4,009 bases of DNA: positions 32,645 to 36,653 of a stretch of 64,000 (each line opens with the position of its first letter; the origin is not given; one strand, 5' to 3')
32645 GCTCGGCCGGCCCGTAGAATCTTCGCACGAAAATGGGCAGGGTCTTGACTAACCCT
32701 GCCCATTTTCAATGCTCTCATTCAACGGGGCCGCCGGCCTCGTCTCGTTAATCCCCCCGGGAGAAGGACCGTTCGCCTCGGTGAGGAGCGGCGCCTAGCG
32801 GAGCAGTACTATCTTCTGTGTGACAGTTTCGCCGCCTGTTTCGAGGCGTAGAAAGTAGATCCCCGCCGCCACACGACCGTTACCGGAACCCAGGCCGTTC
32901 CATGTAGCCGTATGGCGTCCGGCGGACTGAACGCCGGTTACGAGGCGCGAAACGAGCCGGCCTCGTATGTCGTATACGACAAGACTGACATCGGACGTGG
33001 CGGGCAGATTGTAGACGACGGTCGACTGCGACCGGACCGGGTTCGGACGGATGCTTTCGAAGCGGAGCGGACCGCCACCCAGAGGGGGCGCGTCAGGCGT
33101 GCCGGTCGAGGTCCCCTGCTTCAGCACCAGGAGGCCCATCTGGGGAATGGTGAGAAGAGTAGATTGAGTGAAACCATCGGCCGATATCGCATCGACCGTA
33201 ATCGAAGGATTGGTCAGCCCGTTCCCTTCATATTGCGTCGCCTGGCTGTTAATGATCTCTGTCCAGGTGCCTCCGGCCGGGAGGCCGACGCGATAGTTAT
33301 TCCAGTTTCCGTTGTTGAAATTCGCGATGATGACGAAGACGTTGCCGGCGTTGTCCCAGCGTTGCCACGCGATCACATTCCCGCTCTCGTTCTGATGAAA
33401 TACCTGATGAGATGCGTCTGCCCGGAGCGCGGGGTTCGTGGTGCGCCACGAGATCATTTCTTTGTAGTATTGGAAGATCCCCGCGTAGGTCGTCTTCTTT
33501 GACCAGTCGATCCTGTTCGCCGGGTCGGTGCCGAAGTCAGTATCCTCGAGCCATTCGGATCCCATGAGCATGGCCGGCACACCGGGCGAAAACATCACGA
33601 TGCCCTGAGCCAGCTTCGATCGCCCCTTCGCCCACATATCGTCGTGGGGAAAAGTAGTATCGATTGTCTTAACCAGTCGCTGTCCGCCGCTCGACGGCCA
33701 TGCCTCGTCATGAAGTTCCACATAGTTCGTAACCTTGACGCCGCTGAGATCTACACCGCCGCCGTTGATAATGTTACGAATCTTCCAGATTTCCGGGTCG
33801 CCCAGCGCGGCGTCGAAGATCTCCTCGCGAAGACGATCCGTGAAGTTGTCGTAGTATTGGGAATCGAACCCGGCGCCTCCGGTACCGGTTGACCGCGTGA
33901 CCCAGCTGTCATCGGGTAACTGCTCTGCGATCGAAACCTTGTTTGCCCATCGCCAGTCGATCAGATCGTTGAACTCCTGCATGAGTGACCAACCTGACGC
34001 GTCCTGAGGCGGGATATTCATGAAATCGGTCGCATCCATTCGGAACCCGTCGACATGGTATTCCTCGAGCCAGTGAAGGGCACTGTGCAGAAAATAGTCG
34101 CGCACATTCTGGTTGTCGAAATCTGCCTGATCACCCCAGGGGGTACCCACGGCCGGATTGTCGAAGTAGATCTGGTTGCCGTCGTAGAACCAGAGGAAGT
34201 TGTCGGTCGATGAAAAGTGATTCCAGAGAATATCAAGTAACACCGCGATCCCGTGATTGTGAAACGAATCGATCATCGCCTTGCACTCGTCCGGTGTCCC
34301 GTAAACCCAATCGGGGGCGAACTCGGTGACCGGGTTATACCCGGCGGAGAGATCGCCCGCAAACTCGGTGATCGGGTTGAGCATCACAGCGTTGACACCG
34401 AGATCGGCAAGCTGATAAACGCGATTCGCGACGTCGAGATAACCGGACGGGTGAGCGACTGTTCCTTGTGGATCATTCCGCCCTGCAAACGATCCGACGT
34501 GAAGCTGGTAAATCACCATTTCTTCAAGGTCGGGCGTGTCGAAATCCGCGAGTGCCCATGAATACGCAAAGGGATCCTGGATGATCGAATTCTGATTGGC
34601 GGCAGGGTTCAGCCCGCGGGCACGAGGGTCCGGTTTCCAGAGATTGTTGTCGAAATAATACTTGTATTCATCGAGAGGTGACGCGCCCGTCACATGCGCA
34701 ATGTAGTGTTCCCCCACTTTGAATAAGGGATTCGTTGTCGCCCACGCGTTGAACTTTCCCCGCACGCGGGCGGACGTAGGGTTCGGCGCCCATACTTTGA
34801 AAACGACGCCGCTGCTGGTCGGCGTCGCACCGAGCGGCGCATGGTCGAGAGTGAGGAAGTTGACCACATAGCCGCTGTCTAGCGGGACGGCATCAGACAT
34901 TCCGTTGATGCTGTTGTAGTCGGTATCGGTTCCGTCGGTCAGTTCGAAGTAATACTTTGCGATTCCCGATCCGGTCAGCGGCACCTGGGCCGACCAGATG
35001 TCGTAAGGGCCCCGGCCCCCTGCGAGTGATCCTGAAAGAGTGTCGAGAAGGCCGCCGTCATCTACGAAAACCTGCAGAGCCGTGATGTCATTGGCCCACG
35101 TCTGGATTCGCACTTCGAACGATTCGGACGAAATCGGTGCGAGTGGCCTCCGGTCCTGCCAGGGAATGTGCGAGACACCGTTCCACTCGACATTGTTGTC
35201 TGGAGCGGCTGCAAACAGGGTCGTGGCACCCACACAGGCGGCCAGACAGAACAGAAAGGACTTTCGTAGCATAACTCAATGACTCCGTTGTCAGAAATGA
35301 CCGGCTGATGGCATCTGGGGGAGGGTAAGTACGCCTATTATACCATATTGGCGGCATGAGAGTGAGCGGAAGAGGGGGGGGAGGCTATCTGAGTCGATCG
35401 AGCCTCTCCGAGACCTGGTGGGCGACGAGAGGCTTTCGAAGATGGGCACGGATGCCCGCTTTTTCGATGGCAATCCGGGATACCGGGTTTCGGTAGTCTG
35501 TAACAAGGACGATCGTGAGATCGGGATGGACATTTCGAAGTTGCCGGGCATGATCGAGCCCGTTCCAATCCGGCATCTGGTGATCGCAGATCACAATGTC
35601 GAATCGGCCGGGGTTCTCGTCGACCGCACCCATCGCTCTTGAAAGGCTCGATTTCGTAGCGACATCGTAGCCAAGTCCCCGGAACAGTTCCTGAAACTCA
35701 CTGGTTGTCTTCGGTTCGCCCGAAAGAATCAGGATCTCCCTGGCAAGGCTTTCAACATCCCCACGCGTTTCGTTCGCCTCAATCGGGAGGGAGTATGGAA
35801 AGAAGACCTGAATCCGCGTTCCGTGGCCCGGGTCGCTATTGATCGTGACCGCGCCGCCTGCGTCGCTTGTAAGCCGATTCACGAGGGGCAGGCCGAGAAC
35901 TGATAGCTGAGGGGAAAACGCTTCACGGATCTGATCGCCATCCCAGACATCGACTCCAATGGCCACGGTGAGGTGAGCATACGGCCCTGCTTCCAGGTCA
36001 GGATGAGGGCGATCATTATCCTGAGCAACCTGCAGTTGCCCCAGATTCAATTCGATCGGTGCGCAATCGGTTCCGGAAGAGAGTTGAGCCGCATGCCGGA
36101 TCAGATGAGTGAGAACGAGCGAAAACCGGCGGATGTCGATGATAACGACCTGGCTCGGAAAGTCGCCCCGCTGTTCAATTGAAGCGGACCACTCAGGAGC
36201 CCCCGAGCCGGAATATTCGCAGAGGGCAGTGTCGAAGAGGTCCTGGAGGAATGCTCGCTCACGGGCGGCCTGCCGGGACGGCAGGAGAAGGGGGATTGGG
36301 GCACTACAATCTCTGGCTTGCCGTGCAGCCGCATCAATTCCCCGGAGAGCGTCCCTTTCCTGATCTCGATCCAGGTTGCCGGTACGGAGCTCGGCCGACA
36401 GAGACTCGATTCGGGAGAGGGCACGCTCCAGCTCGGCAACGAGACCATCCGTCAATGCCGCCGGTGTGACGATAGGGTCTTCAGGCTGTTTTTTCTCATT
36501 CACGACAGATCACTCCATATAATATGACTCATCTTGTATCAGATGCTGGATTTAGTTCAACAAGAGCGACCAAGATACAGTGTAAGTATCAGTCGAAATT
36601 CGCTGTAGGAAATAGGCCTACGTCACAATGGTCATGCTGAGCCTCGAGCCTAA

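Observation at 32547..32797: MITE-like palindromic element wedged between two convergent genes, with TIRs abutting both stop codons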

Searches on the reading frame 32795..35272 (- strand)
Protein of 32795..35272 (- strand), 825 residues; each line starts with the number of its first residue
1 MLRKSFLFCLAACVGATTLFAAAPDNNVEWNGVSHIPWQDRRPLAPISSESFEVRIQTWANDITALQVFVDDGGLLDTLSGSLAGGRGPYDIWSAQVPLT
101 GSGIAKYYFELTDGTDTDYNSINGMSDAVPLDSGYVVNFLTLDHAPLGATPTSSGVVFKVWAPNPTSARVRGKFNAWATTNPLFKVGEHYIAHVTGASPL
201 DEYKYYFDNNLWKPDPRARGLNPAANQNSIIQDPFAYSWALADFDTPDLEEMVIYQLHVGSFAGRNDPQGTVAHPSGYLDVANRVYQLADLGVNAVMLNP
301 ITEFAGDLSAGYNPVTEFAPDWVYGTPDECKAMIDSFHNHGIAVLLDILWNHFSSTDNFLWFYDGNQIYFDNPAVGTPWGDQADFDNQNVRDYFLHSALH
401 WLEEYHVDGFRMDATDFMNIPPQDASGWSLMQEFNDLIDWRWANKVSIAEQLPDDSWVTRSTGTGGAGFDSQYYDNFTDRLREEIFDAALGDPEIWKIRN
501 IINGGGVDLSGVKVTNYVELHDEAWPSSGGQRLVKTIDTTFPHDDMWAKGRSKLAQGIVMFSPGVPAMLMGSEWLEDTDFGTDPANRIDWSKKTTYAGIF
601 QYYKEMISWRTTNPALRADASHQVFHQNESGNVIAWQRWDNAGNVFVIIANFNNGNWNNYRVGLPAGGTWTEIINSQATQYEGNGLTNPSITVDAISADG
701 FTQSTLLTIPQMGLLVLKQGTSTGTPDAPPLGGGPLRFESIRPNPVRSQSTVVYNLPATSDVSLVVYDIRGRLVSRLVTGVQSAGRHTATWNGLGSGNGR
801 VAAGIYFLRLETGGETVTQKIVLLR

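Call 8: search_protein_families(library=pfam, proteins=[window:32795-35272:-])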
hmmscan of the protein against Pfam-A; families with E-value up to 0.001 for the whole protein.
window:32795-35272:- (825 aa): 5 families
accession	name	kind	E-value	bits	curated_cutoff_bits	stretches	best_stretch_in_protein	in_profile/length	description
PF02806.24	Alpha-amylase_C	-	1.3e-18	67.6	21.2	1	627-718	5-93/95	Alpha amylase, C-terminal all-beta domain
PF00128.31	Alpha-amylase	-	9.9e-15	55.1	22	1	282-366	22-103/446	Alpha amylase, catalytic domain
PF02922.24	CBM_48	-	3.2e-10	40.6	22.4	1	146-235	1-82/83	Carbohydrate-binding module 48 (Isoamylase N-terminal domain)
PF13860.13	FlgD_ig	-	5.8e-10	39.4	27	1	749-811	11-74/79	FlgD Ig-like domain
PF18962.6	Por_Secre_tail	-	1.3e-06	29.1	27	1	743-822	3-74/75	Secretion system C-terminal sorting domain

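Call 15: find_encoding_contigs(protein=window:32795-35272:-, flank=3000, max_places=10)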
Protein window:32795-35272:- (825 aa): 1 contig read that carries it; 1 place shown.
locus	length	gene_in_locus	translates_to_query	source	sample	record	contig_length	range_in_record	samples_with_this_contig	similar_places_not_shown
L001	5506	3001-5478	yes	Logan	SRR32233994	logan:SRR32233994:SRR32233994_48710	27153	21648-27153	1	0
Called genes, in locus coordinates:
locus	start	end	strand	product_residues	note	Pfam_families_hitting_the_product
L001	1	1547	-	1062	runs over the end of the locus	PF00989:PAS (faint), PF01590:GAF (weak), PF08448:PAS_4, PF13596:PAS_10 (weak), PF08448:PAS_4, PF08447:PAS_3, PF07730:HisKA_3, PF02518:HATPase_c, +2 more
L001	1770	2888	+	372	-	PF02518:HATPase_c (weak), PF00072:Response_reg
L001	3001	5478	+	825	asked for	PF02922:CBM_48, PF00128:Alpha-amylase, PF02806:Alpha-amylase_C, PF13860:FlgD_ig, PF18962:Por_Secre_tail (weak)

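Call 22: find_homologous_proteins(query=window:32795-35272:-, max_evalue=1e-50)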
Query window:32795-35272:- (825 aa): 1262 proteins with E <= 1e-50 among 8000 candidates; the best 120 are listed.
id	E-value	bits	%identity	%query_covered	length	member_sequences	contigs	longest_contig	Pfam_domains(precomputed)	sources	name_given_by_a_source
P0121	0.0e+0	1944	100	100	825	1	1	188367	PF02922.25,PF00128.32,PF18962.8,PF02806.25,PF13860.13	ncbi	-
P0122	0.0e+0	1314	66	100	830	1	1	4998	PF02922.25,PF00128.32,PF18962.8,PF02806.25,PF13860.13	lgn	-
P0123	0.0e+0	1313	67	100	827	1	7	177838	PF02922.25,PF00128.32,PF16561.12,PF18962.8,PF02806.25,PF13860.13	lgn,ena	-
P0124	0.0e+0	1301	67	100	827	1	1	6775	PF02922.25,PF00128.32,PF18962.8,PF02806.25,PF13860.13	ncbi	-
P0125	0.0e+0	1168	62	97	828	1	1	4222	PF02922.25,PF00128.32,PF18962.8,PF02806.25,PF13860.13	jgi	jgi:1,4-alpha-glucan branching enzyme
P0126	0.0e+0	1167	60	100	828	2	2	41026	PF02922.25,PF00128.32,PF18962.8,PF02806.25,PF13860.13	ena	-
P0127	0.0e+0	1164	62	97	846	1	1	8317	PF02922.25,PF00128.32,PF18962.8,PF02806.25,PF13860.13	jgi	jgi:1,4-alpha-glucan branching enzyme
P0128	0.0e+0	1161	60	100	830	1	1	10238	PF02922.25,PF00128.32,PF16561.12,PF02806.25,PF13860.13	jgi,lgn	jgi:1,4-alpha-glucan branching enzyme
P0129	0.0e+0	1160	60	100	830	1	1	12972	PF02922.25,PF00128.32,PF02806.25,PF13860.13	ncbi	-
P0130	0.0e+0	1156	60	100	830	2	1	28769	PF02922.25,PF00128.32,PF02806.25,PF13860.13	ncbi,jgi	-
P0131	0.0e+0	1152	61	97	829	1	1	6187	PF02922.25,PF00128.32,PF18962.8,PF02806.25,PF13860.13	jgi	-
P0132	0.0e+0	1151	61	98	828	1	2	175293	PF02922.25,PF00128.32,PF02806.25,PF13860.13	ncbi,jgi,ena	-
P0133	0.0e+0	1150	61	97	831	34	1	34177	PF02922.25,PF00128.32,PF02806.25,PF13860.13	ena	-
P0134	0.0e+0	1148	61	98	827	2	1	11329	PF00128.32,PF02806.25,PF13860.13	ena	-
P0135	0.0e+0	1133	59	98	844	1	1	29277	PF02922.25,PF00128.32,PF02806.25,PF13860.13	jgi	jgi:1,4-alpha-glucan branching enzyme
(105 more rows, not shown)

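Call 28: find_encoding_contigs(protein=P0123, flank=4000, max_places=3)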
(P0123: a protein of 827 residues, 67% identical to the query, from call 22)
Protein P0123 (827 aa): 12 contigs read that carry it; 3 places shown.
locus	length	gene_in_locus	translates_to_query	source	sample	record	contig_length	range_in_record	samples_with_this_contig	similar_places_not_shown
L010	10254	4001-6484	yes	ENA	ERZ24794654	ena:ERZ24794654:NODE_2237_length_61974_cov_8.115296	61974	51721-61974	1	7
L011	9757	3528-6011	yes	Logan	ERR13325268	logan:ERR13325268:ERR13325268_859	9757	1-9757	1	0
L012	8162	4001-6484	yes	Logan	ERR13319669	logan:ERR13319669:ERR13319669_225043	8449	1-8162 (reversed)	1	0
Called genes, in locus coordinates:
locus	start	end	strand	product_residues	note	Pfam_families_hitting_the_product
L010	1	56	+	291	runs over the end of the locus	PF04055:Radical_SAM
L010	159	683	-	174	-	PF05163:DinB (faint), PF12867:DinB_2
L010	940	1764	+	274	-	PF13469:Sulfotransfer_3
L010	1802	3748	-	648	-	PF07719:TPR_2 (faint), PF13181:TPR_8 (faint), PF14559:TPR_19 (faint)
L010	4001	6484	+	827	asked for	PF16561:AMPK1_CBM (faint), PF02922:CBM_48, PF00128:Alpha-amylase (weak), PF02806:Alpha-amylase_C, PF13860:FlgD_ig, PF18962:Por_Secre_tail (faint)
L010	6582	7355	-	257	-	PF13860:FlgD_ig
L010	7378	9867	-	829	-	PF08126:Propeptide_C25, PF01364:Peptidase_C25, PF03785:Peptidase_C25_C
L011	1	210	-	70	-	?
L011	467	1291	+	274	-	PF13469:Sulfotransfer_3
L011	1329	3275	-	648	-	PF07719:TPR_2 (faint), PF13181:TPR_8 (faint), PF14559:TPR_19 (faint)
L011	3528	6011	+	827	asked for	PF16561:AMPK1_CBM (faint), PF02922:CBM_48, PF00128:Alpha-amylase (weak), PF02806:Alpha-amylase_C, PF13860:FlgD_ig, PF18962:Por_Secre_tail (faint)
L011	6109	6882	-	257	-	PF13860:FlgD_ig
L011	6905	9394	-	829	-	PF08126:Propeptide_C25, PF01364:Peptidase_C25, PF03785:Peptidase_C25_C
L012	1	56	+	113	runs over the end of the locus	?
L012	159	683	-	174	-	PF05163:DinB (faint), PF12867:DinB_2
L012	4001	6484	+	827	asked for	PF16561:AMPK1_CBM (faint), PF02922:CBM_48, PF00128:Alpha-amylase (weak), PF02806:Alpha-amylase_C, PF13860:FlgD_ig, PF18962:Por_Secre_tail (faint)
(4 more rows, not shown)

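Call 29: find_encoding_contigs(protein=P0124, flank=4000, max_places=2)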
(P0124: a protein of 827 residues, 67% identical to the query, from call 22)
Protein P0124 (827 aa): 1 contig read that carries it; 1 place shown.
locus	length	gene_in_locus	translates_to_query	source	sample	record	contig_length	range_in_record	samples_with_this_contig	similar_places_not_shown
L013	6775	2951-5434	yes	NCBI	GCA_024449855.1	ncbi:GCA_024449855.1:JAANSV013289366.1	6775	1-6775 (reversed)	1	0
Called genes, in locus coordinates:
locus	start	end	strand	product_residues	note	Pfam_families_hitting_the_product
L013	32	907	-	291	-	PF00142:Fer4_NifH (weak), PF01656:CbiA, PF02374:ArsA_ATPase (weak), PF06564:CBP_BcsQ (faint), PF09140:MipZ (faint), PF10609:ParA (faint), PF13614:AAA_31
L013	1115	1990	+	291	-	PF04055:Radical_SAM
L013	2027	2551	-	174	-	PF05163:DinB (faint), PF12867:DinB_2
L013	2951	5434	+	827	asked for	PF02922:CBM_48 (weak), PF00128:Alpha-amylase, PF02806:Alpha-amylase_C, PF13860:FlgD_ig, PF18962:Por_Secre_tail (weak)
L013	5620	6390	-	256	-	PF13860:FlgD_ig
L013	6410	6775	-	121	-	?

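Call 30: find_encoding_contigs(protein=P0122, flank=4000, max_places=2)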
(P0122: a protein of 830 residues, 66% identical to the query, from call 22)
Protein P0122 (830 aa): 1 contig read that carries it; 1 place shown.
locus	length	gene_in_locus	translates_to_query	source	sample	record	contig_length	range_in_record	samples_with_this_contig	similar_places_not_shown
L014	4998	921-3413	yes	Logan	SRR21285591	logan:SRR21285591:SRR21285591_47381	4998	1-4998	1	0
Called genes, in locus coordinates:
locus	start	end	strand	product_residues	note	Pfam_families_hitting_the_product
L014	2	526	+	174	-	?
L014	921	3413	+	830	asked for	PF02922:CBM_48, PF00128:Alpha-amylase, PF02806:Alpha-amylase_C, PF13860:FlgD_ig, PF18962:Por_Secre_tail (weak)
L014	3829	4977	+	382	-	PF08327:AHSA1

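Call 61: list_cluster_members(proteins=[P0121, P0001, P0123, P0002])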
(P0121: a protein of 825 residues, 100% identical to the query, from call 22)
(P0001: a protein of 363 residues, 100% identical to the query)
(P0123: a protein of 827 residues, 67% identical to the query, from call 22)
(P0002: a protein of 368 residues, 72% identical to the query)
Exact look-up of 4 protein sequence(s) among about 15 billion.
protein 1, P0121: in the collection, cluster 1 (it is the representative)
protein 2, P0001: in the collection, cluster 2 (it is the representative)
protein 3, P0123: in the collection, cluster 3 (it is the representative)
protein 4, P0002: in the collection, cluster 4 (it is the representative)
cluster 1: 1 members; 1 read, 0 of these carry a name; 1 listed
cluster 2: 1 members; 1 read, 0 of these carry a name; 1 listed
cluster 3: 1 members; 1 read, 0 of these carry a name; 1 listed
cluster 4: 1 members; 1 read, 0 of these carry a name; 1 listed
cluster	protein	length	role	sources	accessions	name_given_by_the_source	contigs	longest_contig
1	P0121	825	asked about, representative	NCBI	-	-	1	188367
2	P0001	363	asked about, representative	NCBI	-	-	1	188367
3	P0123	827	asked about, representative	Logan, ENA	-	-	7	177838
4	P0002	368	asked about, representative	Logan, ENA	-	-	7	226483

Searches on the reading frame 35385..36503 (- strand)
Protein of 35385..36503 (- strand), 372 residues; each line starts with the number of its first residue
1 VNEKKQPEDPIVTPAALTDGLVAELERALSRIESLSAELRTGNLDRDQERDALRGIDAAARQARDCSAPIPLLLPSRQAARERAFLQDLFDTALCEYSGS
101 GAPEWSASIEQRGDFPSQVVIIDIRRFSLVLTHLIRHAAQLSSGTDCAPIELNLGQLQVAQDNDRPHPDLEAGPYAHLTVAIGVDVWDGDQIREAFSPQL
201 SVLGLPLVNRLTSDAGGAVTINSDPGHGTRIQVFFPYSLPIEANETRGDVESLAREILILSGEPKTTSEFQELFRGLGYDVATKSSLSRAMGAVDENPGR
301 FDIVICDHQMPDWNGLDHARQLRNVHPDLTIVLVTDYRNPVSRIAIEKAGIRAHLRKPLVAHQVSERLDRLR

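Call 8: search_protein_families(library=pfam, proteins=[window:35385-36503:-])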
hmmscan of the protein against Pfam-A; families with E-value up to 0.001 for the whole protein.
window:35385-36503:- (372 aa): 2 families
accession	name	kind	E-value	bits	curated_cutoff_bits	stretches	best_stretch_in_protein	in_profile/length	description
PF00072.30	Response_reg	-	4.7e-15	56.1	30.2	1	257-367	1-109/111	Response regulator receiver domain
PF02518.31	HATPase_c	-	1.1e-05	26.2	26.4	1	123-237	2-109/111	Histidine kinase-, DNA gyrase B-, and HSP90-like ATPase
